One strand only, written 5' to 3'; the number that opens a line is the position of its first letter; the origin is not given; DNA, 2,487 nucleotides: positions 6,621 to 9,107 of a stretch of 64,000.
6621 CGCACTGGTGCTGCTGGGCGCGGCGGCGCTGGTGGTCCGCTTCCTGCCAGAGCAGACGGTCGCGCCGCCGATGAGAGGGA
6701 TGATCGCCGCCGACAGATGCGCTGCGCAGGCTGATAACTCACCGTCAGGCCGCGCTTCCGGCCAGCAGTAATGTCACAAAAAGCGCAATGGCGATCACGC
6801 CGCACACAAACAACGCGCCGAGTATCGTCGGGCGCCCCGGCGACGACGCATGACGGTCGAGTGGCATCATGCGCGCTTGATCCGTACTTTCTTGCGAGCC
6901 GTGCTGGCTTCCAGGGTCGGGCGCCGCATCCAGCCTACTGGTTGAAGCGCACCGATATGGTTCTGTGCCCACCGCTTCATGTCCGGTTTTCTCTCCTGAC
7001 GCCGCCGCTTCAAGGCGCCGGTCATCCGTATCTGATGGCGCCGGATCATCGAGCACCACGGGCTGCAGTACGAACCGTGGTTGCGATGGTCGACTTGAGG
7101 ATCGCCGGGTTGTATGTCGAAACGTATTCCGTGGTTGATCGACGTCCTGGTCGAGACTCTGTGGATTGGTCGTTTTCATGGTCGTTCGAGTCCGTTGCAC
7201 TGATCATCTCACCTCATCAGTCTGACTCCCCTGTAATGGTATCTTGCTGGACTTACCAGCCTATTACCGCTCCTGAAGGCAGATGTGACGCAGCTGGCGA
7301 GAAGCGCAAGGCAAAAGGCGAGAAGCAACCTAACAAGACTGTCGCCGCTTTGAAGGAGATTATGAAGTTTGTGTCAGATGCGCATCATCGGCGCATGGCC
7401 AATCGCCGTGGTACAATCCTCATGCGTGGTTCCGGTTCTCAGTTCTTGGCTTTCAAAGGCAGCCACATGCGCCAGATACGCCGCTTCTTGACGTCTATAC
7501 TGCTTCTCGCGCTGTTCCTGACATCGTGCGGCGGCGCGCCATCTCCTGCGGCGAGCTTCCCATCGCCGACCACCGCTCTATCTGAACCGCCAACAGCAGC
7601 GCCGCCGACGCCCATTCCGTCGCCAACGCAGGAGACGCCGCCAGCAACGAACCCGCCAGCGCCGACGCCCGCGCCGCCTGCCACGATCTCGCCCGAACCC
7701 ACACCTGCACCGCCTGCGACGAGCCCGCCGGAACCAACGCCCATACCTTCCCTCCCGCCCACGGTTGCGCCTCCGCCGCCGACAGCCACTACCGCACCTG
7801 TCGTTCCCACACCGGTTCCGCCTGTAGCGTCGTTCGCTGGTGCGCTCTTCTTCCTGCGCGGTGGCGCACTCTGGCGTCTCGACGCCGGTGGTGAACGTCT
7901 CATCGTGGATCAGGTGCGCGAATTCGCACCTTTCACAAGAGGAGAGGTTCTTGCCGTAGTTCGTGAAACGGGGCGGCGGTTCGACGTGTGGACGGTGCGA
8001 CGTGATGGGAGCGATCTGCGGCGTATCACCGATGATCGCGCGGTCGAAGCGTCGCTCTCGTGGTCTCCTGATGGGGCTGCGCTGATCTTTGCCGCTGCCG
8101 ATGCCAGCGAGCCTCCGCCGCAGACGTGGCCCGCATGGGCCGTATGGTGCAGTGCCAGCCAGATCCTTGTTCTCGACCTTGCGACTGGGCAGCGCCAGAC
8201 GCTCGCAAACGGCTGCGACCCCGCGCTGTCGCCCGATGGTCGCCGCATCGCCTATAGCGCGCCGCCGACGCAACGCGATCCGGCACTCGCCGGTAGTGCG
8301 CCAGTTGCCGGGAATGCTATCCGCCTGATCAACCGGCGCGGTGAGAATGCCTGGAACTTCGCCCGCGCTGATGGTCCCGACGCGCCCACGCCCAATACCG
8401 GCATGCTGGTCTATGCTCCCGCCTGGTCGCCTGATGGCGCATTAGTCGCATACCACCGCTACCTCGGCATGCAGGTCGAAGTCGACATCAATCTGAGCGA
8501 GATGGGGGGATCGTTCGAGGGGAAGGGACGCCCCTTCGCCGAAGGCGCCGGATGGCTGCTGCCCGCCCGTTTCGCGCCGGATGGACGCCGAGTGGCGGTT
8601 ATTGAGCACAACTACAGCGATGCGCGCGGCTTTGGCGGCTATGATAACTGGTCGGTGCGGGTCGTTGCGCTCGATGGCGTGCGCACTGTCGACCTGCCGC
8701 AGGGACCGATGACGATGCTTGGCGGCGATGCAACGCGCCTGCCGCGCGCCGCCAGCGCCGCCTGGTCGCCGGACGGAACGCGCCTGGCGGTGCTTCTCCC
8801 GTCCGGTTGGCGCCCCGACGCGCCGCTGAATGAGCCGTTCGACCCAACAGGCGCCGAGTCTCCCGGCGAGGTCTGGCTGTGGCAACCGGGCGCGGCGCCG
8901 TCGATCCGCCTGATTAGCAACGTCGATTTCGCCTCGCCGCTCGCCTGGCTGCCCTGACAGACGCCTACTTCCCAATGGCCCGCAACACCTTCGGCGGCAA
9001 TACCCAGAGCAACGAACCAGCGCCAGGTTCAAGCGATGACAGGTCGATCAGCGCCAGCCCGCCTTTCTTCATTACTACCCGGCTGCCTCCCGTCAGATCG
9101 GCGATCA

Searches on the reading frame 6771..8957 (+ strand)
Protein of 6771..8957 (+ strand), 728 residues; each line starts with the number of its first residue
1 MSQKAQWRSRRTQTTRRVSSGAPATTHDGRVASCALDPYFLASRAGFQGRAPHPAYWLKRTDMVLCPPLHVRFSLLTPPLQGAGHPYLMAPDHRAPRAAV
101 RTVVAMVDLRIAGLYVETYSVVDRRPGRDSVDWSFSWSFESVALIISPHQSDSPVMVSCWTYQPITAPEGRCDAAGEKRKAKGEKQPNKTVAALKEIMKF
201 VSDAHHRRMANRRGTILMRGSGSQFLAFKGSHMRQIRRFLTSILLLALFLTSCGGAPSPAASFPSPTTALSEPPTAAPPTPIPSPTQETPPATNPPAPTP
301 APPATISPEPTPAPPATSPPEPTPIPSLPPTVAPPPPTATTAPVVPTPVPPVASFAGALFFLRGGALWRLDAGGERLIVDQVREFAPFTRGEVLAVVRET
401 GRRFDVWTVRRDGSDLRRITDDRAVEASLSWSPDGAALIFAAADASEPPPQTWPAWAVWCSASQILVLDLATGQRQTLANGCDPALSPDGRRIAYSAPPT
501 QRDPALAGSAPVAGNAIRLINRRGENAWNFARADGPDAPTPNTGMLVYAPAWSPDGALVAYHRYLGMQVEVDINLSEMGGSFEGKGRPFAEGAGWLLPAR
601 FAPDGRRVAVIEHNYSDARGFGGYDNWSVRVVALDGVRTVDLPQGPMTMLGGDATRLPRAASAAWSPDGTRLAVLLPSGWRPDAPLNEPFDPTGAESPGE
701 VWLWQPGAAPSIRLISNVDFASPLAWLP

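Call 74: search_protein_families(library=pfam, proteins=[window:6771-8957:+], max_evalue=0.00001)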
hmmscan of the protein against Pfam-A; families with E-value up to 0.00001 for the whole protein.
window:6771-8957:+ (728 aa): 1 family
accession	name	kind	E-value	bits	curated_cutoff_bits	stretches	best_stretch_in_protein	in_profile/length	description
PF07676.18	PD40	-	6.8e-12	45.5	20.9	0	483-496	13-26/38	WD40-like Beta Propeller Repeat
